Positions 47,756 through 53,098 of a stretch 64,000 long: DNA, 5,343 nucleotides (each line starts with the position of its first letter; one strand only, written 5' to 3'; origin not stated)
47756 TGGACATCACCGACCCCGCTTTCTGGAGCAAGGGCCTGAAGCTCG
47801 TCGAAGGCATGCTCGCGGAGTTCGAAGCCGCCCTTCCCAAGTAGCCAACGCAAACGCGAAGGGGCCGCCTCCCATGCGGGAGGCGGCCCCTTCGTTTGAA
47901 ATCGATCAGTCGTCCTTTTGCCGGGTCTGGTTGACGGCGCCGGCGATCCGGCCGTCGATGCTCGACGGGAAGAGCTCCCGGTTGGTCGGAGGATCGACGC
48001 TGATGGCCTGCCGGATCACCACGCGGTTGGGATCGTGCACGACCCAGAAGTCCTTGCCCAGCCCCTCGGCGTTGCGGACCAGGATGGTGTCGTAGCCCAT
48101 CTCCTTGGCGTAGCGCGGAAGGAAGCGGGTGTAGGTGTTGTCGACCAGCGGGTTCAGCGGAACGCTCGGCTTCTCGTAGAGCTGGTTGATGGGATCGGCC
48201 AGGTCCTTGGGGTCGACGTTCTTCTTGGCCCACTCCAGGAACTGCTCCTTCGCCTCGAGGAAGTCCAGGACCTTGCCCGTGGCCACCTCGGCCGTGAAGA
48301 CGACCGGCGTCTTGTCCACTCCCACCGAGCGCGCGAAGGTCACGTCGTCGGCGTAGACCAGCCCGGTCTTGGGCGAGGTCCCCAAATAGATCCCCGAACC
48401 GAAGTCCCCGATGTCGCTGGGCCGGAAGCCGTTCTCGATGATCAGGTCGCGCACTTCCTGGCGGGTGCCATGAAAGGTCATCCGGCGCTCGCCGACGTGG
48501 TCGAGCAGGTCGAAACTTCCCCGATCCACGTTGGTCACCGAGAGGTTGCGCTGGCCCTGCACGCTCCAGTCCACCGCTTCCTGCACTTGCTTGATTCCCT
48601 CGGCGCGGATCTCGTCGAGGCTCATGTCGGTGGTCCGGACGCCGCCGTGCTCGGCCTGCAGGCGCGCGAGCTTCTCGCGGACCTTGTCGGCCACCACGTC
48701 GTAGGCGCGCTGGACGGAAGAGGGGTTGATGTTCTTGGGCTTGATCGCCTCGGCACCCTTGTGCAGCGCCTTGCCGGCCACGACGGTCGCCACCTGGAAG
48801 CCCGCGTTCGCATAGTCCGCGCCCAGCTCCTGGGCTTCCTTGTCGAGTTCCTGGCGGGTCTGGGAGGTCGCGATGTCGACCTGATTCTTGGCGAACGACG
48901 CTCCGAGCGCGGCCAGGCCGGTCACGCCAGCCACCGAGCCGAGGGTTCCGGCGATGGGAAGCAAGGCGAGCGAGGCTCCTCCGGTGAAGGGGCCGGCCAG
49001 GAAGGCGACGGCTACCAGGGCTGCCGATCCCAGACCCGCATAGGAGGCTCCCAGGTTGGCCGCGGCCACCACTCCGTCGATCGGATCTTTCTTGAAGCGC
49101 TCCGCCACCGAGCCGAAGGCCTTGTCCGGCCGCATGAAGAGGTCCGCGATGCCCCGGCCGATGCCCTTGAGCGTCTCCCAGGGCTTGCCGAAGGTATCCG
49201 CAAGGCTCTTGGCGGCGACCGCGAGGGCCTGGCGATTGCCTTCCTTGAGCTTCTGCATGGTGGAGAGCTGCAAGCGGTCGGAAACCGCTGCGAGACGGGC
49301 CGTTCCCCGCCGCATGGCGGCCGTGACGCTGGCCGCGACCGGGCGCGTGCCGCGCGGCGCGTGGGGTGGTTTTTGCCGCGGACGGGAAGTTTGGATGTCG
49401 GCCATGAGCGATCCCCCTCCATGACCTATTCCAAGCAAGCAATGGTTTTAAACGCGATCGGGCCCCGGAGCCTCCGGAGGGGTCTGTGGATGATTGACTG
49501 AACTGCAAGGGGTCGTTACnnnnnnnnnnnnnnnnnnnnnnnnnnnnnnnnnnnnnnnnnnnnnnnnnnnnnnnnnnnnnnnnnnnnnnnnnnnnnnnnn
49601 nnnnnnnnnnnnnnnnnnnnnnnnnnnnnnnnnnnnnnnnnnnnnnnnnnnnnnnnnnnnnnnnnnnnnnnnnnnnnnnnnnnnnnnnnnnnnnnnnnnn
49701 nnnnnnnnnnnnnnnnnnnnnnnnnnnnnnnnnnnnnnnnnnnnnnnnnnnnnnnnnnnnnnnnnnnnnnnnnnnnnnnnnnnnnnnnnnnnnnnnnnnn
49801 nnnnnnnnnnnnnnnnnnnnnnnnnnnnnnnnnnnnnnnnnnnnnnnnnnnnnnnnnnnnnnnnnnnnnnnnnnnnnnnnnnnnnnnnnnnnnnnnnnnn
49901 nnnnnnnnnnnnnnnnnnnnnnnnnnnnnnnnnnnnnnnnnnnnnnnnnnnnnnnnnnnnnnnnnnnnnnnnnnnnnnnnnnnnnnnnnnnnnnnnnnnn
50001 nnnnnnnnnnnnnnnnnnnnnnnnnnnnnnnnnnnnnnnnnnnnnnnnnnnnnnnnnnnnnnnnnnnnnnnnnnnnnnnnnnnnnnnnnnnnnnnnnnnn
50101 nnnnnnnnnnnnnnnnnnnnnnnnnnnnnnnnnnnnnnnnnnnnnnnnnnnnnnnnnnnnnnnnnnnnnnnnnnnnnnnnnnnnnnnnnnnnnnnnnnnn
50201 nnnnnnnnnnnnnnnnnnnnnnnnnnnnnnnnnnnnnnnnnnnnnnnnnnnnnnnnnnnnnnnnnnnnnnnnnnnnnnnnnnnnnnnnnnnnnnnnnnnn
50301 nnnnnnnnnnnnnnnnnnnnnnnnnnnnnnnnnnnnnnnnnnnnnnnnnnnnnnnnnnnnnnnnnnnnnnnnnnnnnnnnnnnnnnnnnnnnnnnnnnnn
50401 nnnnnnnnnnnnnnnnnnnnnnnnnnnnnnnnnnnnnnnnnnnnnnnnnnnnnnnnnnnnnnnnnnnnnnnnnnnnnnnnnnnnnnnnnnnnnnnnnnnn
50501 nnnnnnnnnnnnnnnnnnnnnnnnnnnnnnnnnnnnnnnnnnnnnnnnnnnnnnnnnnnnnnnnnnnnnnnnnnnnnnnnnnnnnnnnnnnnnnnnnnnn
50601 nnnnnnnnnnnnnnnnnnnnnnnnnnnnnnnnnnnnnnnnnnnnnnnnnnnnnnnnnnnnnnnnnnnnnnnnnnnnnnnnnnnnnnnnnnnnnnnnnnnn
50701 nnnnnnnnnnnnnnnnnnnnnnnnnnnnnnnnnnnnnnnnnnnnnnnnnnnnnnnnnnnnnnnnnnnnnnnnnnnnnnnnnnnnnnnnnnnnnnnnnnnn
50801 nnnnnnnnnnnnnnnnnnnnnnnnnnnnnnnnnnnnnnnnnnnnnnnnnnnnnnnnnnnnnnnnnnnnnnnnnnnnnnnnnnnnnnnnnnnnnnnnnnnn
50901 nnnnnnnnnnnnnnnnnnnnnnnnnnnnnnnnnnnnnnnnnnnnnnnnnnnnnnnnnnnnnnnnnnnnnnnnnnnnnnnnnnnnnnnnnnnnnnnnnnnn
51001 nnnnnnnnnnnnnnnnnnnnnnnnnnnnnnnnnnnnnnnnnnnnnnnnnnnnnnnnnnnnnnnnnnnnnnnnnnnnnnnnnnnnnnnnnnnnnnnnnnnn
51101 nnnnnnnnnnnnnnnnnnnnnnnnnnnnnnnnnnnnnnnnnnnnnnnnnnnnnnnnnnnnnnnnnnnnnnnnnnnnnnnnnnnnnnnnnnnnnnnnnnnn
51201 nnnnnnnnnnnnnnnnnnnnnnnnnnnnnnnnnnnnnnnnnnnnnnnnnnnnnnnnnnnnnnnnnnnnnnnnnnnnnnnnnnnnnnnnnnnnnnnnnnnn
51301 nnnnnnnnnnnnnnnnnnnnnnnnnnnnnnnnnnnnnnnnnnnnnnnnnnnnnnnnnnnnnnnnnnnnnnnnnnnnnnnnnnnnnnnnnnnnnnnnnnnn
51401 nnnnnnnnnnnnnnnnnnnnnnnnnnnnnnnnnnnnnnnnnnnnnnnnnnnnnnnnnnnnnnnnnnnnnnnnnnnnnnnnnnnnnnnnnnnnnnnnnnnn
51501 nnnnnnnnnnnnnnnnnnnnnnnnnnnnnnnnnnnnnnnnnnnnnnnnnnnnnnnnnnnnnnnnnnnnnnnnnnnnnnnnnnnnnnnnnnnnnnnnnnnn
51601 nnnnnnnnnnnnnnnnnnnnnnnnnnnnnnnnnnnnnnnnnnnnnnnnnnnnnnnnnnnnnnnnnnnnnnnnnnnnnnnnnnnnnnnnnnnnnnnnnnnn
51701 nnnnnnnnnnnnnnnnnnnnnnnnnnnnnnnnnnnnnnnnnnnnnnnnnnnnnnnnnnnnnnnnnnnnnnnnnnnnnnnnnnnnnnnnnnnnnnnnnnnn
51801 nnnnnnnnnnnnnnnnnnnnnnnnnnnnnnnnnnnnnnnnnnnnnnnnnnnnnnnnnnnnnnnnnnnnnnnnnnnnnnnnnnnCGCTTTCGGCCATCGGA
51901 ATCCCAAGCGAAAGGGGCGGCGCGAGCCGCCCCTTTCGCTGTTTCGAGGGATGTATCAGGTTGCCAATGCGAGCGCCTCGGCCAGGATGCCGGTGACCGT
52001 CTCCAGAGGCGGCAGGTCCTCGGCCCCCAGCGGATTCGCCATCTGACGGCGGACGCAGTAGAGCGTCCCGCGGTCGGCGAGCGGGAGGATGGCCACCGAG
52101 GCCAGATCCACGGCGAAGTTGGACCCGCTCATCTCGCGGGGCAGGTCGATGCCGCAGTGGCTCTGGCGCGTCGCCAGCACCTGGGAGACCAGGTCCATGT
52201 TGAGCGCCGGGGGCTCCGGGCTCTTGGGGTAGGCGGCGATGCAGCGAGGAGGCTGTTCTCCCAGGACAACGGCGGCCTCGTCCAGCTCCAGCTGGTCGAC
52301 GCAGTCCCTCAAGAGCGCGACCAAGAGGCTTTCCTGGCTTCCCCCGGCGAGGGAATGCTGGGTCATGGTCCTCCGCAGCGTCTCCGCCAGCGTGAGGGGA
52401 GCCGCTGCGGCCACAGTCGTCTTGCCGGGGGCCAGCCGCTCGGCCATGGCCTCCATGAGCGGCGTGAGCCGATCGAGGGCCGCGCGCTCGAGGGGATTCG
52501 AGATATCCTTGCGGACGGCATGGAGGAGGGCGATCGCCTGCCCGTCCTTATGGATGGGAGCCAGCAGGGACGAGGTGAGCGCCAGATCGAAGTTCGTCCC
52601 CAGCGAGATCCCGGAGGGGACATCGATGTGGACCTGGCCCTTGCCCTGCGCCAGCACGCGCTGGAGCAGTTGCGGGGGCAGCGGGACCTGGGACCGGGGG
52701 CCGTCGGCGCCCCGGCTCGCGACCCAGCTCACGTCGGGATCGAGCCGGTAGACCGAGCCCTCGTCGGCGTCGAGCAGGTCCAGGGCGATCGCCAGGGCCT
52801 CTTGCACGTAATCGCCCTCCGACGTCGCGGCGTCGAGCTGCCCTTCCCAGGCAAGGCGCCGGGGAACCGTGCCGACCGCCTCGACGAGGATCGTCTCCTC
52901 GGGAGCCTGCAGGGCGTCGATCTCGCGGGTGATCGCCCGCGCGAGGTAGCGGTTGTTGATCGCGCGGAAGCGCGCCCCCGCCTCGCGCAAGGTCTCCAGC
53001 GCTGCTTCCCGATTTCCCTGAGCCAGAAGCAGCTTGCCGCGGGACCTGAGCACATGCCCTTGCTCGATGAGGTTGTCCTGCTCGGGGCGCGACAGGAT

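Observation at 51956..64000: Translationally coupled operon: reductase-terminated type I PKS, PPTase, sensor-less MCP and giant STK-STAND-GAF kinase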

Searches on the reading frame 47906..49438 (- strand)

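Call 19: search_protein_families(library=pfam, proteins=[window:47906-49438:-], max_evalue=0.001)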
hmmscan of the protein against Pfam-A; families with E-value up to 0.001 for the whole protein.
window:47906-49438:- (510 aa): 1 family
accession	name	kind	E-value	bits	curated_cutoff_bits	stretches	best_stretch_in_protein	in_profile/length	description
PF00644.27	PARP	-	3.8e-07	30.2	26.7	1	298-406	48-135/199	Poly(ADP-ribose) polymerase catalytic domain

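Call 56: search_protein_families(library=ncbifam, proteins=[window:47906-49438:-], max_evalue=0.00001)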
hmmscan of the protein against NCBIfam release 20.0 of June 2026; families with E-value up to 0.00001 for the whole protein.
window:47906-49438:- (510 aa): 0 families

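Call 74: search_protein_families(library=padloc, proteins=[window:47906-49438:-], max_evalue=0.001)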
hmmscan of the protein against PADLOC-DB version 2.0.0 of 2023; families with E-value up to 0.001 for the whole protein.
window:47906-49438:- (510 aa): 0 families

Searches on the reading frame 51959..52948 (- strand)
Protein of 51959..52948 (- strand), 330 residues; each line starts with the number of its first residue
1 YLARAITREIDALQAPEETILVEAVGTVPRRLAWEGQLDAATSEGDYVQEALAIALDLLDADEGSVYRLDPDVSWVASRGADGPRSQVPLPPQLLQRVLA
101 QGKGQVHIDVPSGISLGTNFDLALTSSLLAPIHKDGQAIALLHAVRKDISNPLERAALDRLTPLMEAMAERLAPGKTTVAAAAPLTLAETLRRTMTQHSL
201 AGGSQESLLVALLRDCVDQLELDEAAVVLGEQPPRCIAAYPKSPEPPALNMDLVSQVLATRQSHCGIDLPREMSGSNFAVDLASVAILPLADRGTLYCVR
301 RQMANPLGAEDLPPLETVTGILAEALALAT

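Call 37: search_protein_families(library=pfam, alignment_id=A2, max_evalue=1)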
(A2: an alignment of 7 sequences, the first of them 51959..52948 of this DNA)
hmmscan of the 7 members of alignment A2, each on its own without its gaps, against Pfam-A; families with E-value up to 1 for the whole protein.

A. member 1, window:51959-52948:- (330 aa): 3 families
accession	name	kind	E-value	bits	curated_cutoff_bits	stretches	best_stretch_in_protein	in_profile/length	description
PF13185.12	GAF_2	-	9.7e-06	26.3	28.6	1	42-162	2-128/136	GAF domain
PF01590.32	GAF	-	2.7e-05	25.1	22.4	1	48-157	6-118/133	GAF domain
PF13492.12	GAF_3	-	0.00035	21.4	27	1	46-165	4-120/129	GAF domain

B. families by the number of members that match (of 7 scanned): 7 families
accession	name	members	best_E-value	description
PF01590.32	GAF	7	1.8e-09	GAF domain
PF13185.12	GAF_2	7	5.2e-08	GAF domain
PF13492.12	GAF_3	4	0.00035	GAF domain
PF15714.11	SpoVT_C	2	0.009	Stage V sporulation protein T C-terminal, transcription factor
PF12842.12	DUF3819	1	0.064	CCR4-Not complex, Not1 subunit, domain of unknown function DUF3819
PF05650.16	DUF802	1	0.1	Domain of unknown function (DUF802)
PF17648.7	Luciferase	1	0.11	Luciferase domain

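Call 73: search_solved_structures(query=window:51959-52948:-, max_evalue=1)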
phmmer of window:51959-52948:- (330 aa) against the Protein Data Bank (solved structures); distinct sequences matched with E-value up to 1: 0.
